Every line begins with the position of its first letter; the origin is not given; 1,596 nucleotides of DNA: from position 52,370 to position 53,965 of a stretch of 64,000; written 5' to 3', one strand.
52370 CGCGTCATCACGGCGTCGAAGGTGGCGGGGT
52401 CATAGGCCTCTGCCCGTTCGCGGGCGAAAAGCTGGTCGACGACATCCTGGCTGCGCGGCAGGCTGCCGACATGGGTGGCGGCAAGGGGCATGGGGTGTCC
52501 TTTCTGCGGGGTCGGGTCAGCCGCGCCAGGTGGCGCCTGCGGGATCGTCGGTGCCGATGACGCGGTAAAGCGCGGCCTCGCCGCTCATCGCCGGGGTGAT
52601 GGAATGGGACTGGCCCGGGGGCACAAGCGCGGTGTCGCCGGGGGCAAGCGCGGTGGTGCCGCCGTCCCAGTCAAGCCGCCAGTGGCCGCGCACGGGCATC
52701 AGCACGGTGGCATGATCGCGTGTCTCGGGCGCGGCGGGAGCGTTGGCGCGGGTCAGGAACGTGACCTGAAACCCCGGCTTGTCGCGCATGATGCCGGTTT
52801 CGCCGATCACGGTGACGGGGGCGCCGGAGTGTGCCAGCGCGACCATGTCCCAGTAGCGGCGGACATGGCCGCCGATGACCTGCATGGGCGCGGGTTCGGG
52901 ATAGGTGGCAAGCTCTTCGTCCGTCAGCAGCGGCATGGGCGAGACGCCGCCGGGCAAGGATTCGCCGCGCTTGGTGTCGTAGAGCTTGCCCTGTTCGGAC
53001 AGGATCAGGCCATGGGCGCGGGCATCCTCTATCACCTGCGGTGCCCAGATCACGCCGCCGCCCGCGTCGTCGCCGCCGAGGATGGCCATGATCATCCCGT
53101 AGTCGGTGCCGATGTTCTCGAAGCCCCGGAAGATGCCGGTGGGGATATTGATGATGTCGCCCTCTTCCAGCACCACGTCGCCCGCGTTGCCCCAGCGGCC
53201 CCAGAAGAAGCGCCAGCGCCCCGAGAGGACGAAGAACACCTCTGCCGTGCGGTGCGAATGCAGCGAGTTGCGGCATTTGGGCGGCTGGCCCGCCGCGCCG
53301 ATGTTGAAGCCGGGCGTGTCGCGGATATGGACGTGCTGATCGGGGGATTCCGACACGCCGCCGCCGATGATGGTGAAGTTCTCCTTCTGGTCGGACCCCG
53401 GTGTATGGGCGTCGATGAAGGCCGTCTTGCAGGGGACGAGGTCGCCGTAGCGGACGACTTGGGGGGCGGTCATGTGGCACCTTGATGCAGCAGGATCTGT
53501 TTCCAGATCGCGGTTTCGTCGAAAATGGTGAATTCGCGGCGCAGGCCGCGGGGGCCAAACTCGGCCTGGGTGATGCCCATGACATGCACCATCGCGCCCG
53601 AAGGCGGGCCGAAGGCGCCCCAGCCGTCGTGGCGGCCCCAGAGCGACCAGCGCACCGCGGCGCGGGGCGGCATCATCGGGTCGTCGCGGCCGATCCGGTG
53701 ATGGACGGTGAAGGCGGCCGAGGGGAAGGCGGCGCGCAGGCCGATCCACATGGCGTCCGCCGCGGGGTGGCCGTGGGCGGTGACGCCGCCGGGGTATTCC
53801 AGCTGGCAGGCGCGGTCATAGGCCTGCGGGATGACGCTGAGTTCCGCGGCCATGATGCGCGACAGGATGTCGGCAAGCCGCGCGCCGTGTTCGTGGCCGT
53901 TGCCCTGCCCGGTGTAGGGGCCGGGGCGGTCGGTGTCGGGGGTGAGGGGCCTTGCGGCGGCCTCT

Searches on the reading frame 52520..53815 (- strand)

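Call 38: search_protein_families(library=pfam, proteins=[window:52520-53815:-], max_evalue=0.001)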
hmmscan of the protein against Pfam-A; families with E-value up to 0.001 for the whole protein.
window:52520-53815:- (432 aa): 4 families
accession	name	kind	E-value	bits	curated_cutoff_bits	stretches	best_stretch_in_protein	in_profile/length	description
PF07883.17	Cupin_2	-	6.8e-13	48.6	27.2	1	179-242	7-66/70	Cupin domain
PF02311.25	AraC_binding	-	2.5e-07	31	21.1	1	362-413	17-68/135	AraC-like ligand binding domain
PF00190.28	Cupin_1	-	0.00012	22.2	22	0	182-245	45-112/151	Cupin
PF14525.12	AraC_binding_2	-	0.0002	21.5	27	1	362-406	49-93/173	AraC-binding-like domain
